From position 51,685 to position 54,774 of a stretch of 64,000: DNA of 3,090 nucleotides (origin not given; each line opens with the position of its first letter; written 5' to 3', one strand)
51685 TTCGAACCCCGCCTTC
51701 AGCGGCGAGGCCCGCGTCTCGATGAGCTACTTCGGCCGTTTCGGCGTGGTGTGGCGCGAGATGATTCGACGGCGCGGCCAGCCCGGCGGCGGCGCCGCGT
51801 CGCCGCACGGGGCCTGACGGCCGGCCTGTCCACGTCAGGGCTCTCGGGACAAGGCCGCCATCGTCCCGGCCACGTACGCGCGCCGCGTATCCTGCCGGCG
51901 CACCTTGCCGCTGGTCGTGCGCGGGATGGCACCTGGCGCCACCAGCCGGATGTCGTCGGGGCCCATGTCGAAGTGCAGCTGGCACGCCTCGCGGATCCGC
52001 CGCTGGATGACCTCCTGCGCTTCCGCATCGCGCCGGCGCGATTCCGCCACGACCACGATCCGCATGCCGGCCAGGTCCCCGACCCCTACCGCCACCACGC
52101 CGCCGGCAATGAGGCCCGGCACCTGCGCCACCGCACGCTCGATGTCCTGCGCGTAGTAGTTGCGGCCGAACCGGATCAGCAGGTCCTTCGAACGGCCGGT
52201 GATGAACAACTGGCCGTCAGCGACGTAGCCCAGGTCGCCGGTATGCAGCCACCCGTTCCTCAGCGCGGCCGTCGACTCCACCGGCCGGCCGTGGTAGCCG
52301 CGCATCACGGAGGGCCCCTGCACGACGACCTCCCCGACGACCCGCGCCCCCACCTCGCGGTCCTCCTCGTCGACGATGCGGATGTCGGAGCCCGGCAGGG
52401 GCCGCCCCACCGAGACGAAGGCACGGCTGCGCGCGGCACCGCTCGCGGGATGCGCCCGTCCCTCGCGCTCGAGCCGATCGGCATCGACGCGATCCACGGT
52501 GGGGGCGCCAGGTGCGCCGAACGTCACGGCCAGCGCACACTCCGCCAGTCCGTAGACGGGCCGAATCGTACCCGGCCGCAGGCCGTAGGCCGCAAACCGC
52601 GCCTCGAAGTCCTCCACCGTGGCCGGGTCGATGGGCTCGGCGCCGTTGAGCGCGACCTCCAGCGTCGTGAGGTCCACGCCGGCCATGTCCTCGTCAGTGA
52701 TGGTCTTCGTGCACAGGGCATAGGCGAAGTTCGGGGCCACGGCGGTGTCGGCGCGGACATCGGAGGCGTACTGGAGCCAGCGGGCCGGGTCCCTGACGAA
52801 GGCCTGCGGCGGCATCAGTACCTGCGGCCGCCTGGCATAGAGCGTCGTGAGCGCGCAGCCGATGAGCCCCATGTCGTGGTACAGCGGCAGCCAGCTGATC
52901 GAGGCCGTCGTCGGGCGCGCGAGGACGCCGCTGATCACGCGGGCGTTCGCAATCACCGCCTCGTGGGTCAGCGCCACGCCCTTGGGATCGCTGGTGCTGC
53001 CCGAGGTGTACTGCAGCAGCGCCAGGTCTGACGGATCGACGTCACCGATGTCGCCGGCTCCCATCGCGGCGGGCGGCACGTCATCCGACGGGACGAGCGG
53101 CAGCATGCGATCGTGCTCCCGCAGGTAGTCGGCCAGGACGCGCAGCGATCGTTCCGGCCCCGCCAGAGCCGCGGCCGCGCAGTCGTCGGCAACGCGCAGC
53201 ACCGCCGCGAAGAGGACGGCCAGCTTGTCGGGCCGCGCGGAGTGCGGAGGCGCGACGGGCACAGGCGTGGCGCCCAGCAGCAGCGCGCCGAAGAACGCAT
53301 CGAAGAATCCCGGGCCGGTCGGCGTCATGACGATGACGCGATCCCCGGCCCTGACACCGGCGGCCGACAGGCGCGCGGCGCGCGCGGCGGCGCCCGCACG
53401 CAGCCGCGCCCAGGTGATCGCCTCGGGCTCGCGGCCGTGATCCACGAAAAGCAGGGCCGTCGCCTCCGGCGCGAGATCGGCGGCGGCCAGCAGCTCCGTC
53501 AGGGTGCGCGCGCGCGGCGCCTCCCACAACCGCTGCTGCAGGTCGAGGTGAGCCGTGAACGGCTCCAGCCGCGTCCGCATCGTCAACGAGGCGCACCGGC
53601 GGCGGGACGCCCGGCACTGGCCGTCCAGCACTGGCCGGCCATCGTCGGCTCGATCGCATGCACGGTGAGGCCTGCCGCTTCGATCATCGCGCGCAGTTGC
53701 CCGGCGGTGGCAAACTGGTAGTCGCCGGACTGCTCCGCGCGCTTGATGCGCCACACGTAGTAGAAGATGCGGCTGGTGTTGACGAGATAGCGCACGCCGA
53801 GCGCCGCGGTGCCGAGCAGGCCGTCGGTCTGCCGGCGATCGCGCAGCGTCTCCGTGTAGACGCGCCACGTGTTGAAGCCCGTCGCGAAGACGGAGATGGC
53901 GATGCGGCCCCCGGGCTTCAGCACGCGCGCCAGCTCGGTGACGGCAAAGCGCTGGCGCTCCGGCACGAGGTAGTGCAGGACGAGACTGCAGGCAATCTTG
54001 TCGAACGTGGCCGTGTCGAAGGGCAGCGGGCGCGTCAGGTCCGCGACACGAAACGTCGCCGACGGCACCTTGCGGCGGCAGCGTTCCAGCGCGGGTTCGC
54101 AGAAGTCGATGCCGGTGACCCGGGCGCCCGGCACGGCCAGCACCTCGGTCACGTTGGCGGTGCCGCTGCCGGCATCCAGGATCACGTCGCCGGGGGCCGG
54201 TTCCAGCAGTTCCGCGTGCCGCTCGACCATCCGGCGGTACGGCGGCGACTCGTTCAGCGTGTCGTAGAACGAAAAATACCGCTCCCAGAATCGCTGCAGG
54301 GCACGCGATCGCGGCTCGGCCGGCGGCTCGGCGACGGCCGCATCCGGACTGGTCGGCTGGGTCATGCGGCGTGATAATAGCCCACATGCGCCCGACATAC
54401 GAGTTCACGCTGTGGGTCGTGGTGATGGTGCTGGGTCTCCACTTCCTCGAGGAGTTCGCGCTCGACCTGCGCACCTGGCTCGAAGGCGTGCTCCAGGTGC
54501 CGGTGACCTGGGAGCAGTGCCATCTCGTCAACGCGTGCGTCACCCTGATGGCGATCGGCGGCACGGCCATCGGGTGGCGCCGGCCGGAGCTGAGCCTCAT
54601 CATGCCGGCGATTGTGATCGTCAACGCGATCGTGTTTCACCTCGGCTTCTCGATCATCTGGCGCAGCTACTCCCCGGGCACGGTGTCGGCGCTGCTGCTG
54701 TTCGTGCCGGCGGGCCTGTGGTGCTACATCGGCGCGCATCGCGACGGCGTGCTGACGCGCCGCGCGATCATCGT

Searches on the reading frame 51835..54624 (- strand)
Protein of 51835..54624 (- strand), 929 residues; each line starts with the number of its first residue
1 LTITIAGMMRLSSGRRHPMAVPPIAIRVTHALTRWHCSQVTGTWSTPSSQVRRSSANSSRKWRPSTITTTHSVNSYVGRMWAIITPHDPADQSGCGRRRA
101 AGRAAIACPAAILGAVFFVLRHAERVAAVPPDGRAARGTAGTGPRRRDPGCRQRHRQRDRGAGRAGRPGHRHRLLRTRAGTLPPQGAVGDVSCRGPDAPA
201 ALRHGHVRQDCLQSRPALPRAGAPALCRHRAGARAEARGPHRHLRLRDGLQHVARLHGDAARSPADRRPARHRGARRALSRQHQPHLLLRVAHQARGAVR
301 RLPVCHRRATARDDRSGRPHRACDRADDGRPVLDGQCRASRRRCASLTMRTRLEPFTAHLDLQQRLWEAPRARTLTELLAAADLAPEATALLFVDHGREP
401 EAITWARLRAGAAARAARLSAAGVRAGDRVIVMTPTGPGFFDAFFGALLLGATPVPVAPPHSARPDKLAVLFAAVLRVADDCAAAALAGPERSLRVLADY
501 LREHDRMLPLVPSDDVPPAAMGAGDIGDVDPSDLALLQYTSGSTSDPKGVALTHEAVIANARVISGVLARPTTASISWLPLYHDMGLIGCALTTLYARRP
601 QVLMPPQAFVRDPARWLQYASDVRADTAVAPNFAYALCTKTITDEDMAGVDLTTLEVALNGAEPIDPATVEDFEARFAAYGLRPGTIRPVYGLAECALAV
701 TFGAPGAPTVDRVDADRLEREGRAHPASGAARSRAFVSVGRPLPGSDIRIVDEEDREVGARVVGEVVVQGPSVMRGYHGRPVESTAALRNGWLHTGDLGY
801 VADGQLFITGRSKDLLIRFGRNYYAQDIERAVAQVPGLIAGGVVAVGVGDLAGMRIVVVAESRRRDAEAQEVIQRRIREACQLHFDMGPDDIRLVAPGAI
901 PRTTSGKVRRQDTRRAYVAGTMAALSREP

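Call 3: search_protein_families(library=pfam, proteins=[window:51835-54624:-], max_evalue=0.01)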
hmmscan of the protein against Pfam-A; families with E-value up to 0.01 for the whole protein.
window:51835-54624:- (929 aa): 2 families
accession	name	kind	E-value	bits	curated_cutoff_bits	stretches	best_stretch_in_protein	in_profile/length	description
PF00501.34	AMP-binding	-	3.7e-60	204.2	29.9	1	381-778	4-384/384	AMP-binding enzyme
PF23024.1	AMP-dom_DIP2-like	-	6.7e-05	23.3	27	1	814-924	2-107/110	Disco-interacting protein 2-like, AMP domain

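Call 5: search_protein_families(library=ncbifam, proteins=[window:51835-54624:-], max_evalue=0.001)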
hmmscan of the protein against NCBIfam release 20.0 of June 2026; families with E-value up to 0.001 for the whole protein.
window:51835-54624:- (929 aa): 103 families (the best 25 are shown)
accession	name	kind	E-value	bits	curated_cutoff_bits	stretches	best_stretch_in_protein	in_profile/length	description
NF006624.1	PRK09192.1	subfamily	4.8e-123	411.5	600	1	390-923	32-566/567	fatty acyl-AMP ligase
NF005850.0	PRK07768.1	subfamily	6.7e-116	387.7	572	1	376-915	6-541/545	long-chain-fatty-acid--CoA ligase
NF004509.1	PRK05850.1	subfamily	9.2e-104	347.8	775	1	376-923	6-574/578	fatty-acid--AMP ligase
NF004282.0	PRK05691.1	subfamily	2.3e-97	326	4090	1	378-925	15-566/4334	non-ribosomal peptide synthase/polyketide synthase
NF009124.0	PRK12476.1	subfamily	3.3e-92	309.6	922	2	370-788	31-454/612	fatty acyl-AMP ligase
NF004510.0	PRK05851.1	equivalog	1.4e-87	294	621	1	390-916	18-519/525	long-chain-fatty acid--ACP ligase MbtM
NF038338.1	FAAL_FadD28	exception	2.6e-82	277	1100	1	378-917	10-570/580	fatty-acid--AMP ligase FAAL28/FadD28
NF040633.1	FadD32_Coryne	exception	3.6e-82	276.6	875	1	387-918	43-613/614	FadD32-like long-chain-fatty-acid--AMP ligase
NF038337.1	FAAL_FadD21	exception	2.4e-81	274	1100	1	380-918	12-570/579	fatty-acid--AMP ligase FAAL21/FadD21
NF038339.3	FAAL_FadD32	equivalog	2.1e-78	264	975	1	393-923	39-614/625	long-chain-fatty-acid--AMP ligase FadD32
NF004837.0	PRK06187.1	subfamily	7.8e-58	196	476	2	527-921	165-526/531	long-chain-fatty-acid--CoA ligase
NF004114.0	PRK05605.1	equivalog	7.6e-47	159.9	766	3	733-916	387-568/575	long-chain-fatty-acid--CoA ligase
NF005702.0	PRK07514.1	subfamily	2.5e-41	141.6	558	1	388-917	16-500/506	malonyl-CoA synthase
NF004511.1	PRK05852.1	equivalog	3.3e-41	141.5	650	1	380-916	7-503/505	FadD7 family fatty acid--CoA ligase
NF005714.0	PRK07529.1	subfamily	2.2e-38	132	632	3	734-926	388-585/640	acyl-CoA synthetase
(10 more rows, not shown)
